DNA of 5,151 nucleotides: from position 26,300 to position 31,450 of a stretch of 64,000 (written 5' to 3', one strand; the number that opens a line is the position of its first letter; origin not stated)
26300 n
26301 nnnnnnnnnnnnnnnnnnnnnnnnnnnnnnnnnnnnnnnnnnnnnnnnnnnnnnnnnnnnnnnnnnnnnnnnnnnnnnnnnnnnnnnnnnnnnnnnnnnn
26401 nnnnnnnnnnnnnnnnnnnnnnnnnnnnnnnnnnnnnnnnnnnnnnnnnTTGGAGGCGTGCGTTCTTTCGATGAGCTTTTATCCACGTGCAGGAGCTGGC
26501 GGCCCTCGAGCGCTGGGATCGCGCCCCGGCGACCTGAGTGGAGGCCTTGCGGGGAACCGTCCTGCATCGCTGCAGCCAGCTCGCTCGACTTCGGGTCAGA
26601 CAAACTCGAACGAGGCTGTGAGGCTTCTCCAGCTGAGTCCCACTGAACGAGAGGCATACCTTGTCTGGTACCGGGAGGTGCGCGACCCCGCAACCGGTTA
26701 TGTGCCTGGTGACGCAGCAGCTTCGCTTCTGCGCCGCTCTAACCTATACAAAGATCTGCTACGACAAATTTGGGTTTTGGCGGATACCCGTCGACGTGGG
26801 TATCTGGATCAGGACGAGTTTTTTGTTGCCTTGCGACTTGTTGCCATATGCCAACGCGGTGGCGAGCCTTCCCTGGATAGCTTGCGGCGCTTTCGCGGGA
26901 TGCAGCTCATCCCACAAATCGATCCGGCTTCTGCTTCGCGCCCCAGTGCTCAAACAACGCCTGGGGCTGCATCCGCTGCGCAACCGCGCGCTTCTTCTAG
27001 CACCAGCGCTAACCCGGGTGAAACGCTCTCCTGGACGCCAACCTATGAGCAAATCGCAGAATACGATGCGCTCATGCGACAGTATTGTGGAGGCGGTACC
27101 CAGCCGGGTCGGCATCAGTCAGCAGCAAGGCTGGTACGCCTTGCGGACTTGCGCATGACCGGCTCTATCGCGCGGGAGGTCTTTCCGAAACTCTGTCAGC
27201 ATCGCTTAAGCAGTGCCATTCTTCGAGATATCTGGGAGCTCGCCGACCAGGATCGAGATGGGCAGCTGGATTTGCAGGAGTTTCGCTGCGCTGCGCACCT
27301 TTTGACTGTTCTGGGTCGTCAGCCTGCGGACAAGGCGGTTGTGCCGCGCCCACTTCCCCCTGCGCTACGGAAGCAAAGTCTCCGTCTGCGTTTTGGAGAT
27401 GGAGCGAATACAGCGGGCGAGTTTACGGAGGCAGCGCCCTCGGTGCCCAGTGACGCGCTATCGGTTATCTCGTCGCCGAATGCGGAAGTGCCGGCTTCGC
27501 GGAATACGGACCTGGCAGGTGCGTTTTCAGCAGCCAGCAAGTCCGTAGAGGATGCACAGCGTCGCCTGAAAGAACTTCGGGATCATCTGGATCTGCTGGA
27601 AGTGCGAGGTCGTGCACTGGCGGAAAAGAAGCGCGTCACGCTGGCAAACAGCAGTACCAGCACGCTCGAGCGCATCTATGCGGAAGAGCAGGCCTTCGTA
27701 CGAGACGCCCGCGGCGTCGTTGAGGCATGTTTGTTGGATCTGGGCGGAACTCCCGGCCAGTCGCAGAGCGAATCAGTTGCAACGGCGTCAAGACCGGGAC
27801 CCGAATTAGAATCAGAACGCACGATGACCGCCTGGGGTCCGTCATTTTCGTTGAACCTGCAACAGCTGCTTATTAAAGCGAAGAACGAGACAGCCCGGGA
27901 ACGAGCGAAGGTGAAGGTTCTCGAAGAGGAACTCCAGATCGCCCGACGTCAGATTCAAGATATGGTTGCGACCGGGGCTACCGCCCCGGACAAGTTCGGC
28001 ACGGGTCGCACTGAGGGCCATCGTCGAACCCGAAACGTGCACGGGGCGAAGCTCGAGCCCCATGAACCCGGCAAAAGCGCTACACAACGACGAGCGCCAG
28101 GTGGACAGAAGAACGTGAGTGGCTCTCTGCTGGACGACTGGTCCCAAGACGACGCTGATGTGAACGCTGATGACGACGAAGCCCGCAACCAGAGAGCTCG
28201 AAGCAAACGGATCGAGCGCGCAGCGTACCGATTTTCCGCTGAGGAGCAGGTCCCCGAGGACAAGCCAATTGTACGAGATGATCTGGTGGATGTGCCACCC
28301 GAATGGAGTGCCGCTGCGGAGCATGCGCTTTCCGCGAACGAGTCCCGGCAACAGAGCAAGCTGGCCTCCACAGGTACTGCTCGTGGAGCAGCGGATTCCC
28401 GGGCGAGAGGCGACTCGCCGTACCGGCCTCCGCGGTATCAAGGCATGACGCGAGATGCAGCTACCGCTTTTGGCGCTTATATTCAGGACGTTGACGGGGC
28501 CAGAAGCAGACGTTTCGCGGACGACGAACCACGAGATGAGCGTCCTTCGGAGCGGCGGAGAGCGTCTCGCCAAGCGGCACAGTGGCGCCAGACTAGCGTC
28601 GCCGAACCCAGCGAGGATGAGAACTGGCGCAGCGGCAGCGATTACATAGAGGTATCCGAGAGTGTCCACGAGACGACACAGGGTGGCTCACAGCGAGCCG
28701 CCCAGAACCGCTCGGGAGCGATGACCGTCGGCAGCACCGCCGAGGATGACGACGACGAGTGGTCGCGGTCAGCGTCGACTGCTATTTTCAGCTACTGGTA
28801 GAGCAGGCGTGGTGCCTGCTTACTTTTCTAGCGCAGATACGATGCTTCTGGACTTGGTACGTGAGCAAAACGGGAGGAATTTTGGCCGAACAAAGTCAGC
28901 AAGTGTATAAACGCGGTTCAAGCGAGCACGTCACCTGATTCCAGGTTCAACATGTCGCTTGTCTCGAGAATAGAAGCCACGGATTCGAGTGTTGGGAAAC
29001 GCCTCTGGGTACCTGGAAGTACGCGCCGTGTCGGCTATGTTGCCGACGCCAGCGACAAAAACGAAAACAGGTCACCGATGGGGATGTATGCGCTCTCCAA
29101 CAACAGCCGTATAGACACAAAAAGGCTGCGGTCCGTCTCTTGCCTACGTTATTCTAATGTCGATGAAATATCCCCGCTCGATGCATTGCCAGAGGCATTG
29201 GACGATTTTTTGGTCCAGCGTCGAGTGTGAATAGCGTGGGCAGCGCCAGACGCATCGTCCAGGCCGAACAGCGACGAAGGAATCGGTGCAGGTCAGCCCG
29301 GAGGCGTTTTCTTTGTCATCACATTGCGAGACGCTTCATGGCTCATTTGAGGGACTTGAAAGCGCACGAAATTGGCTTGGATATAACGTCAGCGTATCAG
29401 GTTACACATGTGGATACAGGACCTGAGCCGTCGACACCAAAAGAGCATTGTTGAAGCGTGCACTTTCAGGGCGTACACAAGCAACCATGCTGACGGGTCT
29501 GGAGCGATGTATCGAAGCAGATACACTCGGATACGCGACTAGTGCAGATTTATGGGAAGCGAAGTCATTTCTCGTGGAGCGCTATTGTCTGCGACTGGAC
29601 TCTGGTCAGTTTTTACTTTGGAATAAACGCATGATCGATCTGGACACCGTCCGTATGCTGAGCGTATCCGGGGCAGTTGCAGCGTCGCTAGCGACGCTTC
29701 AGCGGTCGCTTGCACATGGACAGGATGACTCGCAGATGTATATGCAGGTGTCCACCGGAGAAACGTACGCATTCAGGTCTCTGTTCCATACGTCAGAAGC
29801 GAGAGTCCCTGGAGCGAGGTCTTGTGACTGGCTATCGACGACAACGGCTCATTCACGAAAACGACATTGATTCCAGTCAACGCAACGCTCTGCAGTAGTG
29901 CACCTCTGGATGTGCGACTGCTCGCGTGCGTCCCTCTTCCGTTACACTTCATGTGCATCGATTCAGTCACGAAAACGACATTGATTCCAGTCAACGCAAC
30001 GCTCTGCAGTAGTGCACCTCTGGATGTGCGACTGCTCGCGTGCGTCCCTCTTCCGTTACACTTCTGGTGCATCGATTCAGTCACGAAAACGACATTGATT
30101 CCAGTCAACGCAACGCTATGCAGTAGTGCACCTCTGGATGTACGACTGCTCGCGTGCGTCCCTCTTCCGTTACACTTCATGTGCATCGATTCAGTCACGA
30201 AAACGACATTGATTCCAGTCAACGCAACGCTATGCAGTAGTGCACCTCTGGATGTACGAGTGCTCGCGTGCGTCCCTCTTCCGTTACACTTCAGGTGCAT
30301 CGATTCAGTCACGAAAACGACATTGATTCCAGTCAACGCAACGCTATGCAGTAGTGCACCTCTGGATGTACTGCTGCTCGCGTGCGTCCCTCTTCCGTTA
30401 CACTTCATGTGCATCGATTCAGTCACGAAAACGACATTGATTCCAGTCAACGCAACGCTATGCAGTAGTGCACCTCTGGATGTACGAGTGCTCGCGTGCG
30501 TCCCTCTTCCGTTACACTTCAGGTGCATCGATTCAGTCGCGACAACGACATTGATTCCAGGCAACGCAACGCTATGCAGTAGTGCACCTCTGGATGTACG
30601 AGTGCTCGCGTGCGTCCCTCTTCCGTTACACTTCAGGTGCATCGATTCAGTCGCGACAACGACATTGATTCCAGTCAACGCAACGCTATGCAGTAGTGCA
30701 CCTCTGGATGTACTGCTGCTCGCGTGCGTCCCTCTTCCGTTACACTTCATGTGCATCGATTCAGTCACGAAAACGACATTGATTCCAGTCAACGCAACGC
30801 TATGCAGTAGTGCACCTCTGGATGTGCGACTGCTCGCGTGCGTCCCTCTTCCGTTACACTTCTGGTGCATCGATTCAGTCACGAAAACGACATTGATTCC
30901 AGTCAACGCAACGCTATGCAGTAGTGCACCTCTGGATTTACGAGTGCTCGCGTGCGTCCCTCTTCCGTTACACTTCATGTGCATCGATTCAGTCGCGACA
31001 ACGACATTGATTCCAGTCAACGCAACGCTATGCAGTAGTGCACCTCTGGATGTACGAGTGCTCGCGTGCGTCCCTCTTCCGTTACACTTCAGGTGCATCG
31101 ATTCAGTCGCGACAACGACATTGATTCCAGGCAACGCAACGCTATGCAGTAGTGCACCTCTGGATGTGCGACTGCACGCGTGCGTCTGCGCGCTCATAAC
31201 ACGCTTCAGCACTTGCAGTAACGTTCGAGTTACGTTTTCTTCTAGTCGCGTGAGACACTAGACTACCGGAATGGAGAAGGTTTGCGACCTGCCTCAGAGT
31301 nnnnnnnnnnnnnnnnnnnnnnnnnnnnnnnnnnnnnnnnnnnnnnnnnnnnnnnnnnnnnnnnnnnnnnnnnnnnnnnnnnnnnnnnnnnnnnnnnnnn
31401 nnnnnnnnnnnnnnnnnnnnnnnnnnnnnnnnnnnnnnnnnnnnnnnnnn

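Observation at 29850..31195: A 114-bp (38-codon) tandem array of ~12 units, open on both strands, 76 bp upstream of the FBPase-like gene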

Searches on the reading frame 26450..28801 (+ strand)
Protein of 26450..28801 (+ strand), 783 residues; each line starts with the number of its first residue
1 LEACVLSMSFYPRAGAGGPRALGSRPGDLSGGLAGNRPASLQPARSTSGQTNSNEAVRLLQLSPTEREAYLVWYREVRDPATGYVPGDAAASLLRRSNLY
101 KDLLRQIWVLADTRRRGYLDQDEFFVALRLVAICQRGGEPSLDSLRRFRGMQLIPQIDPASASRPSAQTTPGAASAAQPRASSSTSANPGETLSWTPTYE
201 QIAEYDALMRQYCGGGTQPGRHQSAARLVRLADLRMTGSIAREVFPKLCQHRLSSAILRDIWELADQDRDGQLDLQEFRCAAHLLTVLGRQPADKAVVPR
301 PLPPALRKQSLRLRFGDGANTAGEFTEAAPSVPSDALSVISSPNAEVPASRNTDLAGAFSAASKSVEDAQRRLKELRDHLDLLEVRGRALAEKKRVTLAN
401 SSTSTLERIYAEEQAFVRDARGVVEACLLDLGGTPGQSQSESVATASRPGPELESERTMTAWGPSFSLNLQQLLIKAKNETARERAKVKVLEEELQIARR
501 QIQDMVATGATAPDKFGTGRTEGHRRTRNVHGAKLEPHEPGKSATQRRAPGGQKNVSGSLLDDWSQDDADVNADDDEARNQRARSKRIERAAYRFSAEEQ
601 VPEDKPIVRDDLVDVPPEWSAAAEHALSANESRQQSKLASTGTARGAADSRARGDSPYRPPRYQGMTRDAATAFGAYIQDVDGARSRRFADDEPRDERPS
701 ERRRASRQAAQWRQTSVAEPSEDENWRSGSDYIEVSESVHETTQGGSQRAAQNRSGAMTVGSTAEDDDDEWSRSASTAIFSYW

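Call 8: search_protein_families(library=pfam, proteins=[window:26450-28801:+], max_evalue=0.01)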
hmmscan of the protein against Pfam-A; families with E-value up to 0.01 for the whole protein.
window:26450-28801:+ (783 aa): 5 families
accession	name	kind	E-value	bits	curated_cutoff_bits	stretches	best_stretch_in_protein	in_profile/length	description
PF12763.14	EH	-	2e-26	92.3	22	2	62-141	1-79/101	EH domain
PF00036.39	EF-hand_1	-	3.1e-09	36.2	25.4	1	258-281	2-25/29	EF hand domain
PF13499.12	EF-hand_7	-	3.3e-09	37.4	30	1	228-281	7-65/67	EF-hand domain pair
PF13405.12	EF-hand_6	-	1.3e-07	31.1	25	1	258-282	2-26/30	EF-hand domain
PF13833.12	EF-hand_8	-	0.00062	19.9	28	0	111-128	34-51/54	EF-hand domain pair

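Call 38: list_cluster_members(proteins=[window:26471-28801:+, window:29487-29870:+, window:28952-29230:+, window:35196-36545:-, window:32463-32990:+])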
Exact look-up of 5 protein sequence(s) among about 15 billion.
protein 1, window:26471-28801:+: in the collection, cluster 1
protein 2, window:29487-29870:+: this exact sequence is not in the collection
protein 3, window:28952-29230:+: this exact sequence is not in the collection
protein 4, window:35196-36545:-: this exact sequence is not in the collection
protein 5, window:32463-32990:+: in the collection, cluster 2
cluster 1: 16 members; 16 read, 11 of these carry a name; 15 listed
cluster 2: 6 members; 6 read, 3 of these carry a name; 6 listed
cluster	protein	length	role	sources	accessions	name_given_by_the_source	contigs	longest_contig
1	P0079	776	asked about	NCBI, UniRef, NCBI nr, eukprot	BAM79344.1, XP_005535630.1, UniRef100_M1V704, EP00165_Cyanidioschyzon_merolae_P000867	similar to epidermal growth factor receptor substrate 15 [Cyanidioschyzon merolae strain ... | Similar to epidermal growth factor receptor substrate 15 n=1 Tax=Cyanidioschyzon merolae ... | XP_005535630.1 similar to epidermal growth factor receptor substrate 15 [Cyanidioschyzon ...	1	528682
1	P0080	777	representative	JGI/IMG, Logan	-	hypothetical protein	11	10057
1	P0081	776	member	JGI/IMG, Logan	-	hypothetical protein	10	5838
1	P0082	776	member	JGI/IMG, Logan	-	hypothetical protein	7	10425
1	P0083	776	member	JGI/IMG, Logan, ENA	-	hypothetical protein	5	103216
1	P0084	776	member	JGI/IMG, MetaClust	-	\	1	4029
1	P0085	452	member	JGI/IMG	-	hypothetical protein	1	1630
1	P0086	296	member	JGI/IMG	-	epidermal growth factor receptor substrate 15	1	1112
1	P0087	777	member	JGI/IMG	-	hypothetical protein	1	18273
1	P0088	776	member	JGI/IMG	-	hypothetical protein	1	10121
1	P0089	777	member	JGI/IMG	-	hypothetical protein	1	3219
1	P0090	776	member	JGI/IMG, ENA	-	-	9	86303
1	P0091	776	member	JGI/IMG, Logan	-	-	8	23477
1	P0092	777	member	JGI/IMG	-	-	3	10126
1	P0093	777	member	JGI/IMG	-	-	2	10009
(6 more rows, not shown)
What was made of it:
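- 26471..28801 (+): Upstream neighbour: EH-domain, Eps15-like gene (BAM79344.1). Pfam EH and EF-hand domains (call 8); exact look-up (call 38).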

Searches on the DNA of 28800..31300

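Call 34: search_rna_families(source=window, start=28800, end=31300, threshold=evalue, max_evalue=1)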
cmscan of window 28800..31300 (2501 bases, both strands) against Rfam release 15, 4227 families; matches with E-value up to 1: 2.
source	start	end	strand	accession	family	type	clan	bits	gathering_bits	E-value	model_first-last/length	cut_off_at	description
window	30335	30390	+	RF01804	Lambda_thermo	Cis-reg; thermoregulator;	-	20.1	50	0.23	1-59/59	no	Lambda phage CIII thermoregulator element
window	30677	30732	+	RF01804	Lambda_thermo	Cis-reg; thermoregulator;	-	20.1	50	0.23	1-59/59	no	Lambda phage CIII thermoregulator element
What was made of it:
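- On Tandem small-RNA gene cluster (snoRNA, tRNA): Best Rfam hit has E = 0.23 and 20 bits against a 50-bit cut-off (call 34).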

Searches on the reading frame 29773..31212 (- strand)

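Call 8: search_protein_families(library=pfam, proteins=[window:29773-31212:-], max_evalue=0.01)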
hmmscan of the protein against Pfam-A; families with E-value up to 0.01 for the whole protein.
window:29773-31212:- (479 aa): 6 families
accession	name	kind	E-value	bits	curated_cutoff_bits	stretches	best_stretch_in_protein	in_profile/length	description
PF07444.16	Ycf66_N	-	1.6e-08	35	22.3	0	394-421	48-75/76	Ycf66 protein N-terminus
PF24002.1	DUF7318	-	1.3e-05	25.6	27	0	355-406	16-67/128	Family of unknown function (DUF7318)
PF14796.11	AP3B1_C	-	1.4e-05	25.5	27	0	420-460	65-104/148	Clathrin-adaptor complex-3 beta-1 subunit C-terminal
PF10904.13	DUF2694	-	3.7e-05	24.2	22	0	49-71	16-38/97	Protein of unknown function (DUF2694)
PF05479.16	PsaN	-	6.1e-05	23.7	21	0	145-167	104-126/132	Photosystem I reaction centre subunit N (PSAN or PSI-N)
PF02258.22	SLT_beta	-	0.00068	20.1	27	0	394-420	33-59/70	Shiga-like toxin beta subunit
